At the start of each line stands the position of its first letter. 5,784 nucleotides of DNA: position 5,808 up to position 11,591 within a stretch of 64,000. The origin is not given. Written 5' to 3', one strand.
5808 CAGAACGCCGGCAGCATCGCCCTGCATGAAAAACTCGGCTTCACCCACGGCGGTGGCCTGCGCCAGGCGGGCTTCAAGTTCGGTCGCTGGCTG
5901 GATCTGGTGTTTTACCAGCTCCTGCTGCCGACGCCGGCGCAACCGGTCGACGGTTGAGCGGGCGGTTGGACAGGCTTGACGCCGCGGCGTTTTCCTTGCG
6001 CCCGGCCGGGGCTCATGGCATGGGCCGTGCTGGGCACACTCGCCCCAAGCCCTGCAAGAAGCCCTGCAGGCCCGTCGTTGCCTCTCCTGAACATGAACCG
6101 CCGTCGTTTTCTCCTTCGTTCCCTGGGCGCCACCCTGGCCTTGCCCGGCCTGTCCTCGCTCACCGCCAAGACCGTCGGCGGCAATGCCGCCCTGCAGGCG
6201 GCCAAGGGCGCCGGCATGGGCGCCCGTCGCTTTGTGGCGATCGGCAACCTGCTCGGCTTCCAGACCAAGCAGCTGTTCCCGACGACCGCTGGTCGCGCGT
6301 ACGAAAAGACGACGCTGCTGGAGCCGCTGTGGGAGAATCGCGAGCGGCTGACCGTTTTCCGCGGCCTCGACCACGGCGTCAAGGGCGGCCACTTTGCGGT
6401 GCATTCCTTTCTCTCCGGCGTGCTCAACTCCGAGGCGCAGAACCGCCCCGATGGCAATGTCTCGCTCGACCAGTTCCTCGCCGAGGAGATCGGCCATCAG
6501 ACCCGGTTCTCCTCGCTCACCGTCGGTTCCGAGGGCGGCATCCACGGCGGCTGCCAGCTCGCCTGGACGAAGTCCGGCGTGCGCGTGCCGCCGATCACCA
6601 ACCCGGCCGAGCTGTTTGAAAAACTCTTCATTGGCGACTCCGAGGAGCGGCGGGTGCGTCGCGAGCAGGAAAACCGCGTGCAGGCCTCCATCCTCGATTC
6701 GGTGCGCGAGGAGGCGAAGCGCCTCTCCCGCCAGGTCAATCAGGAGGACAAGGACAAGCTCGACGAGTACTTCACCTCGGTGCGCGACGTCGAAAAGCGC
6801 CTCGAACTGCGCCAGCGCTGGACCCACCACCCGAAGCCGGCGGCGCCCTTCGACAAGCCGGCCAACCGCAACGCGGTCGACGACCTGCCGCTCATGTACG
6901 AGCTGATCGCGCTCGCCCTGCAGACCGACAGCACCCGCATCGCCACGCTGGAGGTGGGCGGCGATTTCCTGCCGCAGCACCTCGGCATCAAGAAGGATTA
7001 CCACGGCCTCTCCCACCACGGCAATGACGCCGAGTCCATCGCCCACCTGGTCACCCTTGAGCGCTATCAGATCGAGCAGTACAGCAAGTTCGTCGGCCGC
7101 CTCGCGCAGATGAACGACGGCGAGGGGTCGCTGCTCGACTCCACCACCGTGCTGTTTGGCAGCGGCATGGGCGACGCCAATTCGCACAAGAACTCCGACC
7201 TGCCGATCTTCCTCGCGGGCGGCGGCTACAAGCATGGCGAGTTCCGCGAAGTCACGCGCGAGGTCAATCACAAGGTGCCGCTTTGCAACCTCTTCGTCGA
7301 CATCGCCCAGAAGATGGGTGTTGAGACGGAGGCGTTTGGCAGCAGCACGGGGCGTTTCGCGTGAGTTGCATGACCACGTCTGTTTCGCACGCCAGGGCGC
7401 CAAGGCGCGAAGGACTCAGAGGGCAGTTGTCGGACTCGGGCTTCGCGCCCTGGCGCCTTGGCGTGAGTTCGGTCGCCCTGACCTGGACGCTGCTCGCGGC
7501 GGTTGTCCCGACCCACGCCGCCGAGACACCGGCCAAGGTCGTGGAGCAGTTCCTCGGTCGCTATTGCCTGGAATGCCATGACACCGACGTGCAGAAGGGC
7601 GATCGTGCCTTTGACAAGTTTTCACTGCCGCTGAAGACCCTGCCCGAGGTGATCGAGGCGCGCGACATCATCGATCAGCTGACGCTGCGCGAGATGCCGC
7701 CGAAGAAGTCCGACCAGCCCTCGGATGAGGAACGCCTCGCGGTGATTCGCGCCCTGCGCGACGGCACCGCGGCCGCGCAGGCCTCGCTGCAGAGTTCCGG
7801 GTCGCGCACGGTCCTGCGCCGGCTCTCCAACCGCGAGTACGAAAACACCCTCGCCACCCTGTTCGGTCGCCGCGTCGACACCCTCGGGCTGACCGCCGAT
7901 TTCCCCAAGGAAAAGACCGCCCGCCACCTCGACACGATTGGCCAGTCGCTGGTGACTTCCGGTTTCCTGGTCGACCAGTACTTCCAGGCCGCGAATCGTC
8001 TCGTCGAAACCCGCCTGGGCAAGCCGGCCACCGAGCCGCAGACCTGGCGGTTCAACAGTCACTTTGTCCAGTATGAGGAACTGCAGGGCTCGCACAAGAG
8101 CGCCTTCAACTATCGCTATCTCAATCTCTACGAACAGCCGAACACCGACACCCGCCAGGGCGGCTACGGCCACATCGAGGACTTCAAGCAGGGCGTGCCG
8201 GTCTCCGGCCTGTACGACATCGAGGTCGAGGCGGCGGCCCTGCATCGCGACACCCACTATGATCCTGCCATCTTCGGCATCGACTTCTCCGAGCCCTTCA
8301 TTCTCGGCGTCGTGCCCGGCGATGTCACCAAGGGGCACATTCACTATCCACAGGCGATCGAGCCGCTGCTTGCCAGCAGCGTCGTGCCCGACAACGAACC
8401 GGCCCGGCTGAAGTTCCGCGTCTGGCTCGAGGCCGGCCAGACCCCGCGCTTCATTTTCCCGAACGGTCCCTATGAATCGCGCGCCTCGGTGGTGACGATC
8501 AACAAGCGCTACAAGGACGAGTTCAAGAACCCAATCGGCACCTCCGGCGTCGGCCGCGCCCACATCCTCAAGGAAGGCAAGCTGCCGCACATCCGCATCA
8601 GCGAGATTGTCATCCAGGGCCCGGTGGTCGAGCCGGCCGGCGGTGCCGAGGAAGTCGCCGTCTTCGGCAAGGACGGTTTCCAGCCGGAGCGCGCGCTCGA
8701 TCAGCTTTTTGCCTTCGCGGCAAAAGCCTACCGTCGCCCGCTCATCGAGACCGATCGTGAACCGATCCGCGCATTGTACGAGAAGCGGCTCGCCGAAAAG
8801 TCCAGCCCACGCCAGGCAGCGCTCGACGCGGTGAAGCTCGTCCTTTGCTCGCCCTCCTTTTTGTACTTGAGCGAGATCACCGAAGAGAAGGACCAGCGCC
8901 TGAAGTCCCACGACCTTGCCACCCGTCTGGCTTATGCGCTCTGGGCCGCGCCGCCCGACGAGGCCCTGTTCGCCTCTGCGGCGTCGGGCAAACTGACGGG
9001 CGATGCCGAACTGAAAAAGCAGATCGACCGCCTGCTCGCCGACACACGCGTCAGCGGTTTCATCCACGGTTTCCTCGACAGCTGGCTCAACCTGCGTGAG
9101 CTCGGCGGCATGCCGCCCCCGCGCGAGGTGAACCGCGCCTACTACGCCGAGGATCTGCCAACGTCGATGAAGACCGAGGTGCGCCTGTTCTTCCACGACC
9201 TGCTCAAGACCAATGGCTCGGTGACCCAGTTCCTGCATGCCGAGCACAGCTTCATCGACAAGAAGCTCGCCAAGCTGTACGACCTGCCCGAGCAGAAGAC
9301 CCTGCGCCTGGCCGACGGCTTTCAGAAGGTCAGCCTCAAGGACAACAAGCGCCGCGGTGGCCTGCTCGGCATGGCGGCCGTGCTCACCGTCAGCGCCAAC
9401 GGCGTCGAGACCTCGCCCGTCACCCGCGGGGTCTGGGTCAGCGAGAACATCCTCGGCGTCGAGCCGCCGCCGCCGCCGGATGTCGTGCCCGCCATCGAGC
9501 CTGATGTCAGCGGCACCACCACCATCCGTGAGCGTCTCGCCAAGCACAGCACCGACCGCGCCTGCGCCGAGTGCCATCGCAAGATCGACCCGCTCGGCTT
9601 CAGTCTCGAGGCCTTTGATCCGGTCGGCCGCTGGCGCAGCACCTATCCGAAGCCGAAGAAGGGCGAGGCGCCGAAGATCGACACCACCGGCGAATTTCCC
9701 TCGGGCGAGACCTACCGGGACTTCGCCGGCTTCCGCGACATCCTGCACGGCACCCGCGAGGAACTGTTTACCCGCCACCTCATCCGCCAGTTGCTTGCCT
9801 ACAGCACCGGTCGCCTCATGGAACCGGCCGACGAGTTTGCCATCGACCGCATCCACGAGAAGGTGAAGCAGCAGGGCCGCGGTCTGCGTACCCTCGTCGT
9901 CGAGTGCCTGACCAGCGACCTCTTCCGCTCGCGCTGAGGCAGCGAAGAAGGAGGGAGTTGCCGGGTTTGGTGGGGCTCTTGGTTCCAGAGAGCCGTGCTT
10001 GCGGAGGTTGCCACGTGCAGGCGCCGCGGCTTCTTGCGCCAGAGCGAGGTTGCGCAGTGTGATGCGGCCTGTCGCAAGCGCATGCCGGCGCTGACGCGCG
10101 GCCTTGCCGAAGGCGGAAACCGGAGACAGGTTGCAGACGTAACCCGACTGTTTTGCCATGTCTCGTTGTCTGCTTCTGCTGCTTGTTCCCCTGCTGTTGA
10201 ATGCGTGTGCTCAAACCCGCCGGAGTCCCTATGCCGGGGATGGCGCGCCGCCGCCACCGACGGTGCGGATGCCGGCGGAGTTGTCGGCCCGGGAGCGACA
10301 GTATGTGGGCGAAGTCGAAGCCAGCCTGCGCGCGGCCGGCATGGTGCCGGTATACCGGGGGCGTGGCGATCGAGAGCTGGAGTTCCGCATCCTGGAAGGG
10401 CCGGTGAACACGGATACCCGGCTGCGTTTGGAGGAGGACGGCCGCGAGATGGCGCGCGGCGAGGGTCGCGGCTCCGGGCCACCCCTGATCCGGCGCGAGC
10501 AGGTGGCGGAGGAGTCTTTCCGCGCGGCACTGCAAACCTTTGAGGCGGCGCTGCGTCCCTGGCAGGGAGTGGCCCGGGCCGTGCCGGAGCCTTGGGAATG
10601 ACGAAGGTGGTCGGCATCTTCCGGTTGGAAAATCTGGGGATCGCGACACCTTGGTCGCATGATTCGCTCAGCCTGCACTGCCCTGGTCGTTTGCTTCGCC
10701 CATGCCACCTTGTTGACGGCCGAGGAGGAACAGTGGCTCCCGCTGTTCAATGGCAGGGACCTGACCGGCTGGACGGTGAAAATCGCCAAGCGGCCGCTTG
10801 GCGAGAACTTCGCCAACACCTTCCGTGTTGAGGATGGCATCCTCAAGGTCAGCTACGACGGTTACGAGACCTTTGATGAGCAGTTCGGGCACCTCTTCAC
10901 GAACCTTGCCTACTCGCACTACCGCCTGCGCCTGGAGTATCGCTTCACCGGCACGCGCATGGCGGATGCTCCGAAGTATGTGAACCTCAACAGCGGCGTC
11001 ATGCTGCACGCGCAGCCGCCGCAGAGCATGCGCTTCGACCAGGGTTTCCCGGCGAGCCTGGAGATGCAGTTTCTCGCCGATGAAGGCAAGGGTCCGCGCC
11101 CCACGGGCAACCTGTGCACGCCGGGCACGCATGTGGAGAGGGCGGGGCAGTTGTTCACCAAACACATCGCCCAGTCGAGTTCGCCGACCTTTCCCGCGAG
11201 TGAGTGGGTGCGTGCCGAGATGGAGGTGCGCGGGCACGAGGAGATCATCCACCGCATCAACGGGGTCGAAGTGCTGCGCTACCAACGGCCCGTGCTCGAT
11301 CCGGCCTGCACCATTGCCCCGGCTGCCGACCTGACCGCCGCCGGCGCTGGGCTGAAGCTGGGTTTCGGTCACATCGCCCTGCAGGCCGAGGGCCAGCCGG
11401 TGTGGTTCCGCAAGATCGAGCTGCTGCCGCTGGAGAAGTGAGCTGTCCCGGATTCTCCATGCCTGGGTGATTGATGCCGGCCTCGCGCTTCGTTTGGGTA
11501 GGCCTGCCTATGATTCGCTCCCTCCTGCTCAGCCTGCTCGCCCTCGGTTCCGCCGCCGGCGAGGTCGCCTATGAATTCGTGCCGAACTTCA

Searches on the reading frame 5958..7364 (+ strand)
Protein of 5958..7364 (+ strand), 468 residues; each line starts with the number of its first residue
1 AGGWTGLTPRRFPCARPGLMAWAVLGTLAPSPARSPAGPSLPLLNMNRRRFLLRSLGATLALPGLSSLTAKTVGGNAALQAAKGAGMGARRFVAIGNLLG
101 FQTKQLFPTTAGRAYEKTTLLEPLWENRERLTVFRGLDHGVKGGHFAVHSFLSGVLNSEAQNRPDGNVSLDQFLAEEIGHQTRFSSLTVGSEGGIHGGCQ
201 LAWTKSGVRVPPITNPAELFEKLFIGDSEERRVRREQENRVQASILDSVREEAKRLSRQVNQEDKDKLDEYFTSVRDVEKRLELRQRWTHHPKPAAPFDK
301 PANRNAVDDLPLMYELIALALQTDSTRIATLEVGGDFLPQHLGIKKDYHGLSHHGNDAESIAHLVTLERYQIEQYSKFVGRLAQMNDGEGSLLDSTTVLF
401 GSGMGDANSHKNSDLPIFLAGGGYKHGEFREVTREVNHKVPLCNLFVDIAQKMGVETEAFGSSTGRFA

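Call 19: search_protein_families(library=pfam, proteins=[window:5958-7364:+], max_evalue=0.001)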
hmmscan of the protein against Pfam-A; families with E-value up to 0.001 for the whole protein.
window:5958-7364:+ (468 aa): 1 family
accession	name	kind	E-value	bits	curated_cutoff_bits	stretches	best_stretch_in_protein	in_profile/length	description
PF07586.16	HXXSHH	-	1.7e-80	271.3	30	1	91-375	1-306/307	Protein of unknown function (DUF1552)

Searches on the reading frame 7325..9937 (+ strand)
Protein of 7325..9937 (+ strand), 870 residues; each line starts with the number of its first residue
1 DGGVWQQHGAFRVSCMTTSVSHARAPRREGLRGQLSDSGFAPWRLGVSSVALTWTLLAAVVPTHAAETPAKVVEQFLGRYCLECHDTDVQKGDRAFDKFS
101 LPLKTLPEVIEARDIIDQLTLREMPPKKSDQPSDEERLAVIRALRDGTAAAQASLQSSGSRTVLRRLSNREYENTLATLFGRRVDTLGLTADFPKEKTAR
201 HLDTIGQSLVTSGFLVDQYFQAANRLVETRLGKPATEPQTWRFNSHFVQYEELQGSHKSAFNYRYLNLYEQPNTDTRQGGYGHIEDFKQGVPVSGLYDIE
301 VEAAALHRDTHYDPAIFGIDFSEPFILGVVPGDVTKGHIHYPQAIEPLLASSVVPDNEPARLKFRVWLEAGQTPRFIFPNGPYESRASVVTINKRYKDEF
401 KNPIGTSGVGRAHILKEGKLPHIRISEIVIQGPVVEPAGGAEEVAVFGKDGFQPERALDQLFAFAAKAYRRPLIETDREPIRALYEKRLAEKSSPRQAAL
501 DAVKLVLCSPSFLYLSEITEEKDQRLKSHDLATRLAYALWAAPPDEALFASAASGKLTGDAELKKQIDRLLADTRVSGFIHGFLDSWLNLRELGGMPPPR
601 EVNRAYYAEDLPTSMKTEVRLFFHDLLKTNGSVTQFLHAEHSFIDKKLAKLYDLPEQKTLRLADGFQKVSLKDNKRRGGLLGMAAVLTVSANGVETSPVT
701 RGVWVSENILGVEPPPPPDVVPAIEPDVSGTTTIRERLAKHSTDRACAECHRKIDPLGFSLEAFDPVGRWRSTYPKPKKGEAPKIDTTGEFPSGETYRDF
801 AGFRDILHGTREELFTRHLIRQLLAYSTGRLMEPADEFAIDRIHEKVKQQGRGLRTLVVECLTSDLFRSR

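Call 19: search_protein_families(library=pfam, proteins=[window:7325-9937:+], max_evalue=0.001)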
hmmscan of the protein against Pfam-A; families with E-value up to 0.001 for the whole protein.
window:7325-9937:+ (870 aa): 6 families
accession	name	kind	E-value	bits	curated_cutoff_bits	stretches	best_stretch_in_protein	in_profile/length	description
PF07631.16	PSD4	-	1.3e-34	119.9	23.3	1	526-654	1-128/128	Protein of unknown function (DUF1592)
PF07627.16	PSCyt3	-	2.9e-34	117.7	27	1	677-773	1-97/98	Protein of unknown function (DUF1588)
PF07624.16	PSD2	-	3.7e-18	65.5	25.8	1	793-867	1-74/74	Protein of unknown function (DUF1585)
PF07626.16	PSD3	-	9.1e-16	58.5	23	1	165-229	1-62/65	Protein of unknown function (DUF1587)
PF07637.16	PSD5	-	1.3e-14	54.7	34.2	1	460-517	5-62/62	Protein of unknown function (DUF1595)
PF13442.11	Cytochrome_CBB3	-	0.00014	22.6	27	0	74-141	11-65/68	Cytochrome C oxidase, cbb3-type, subunit III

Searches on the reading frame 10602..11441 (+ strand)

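Call 19: search_protein_families(library=pfam, proteins=[window:10602-11441:+], max_evalue=0.001)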
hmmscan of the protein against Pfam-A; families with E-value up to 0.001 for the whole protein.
window:10602-11441:+ (279 aa): 1 family
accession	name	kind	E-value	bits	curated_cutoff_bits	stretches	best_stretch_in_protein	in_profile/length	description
PF06439.18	3keto-disac_hyd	-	2.8e-35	122.5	26.8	1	45-274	2-186/187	3-keto-disaccharide hydrolase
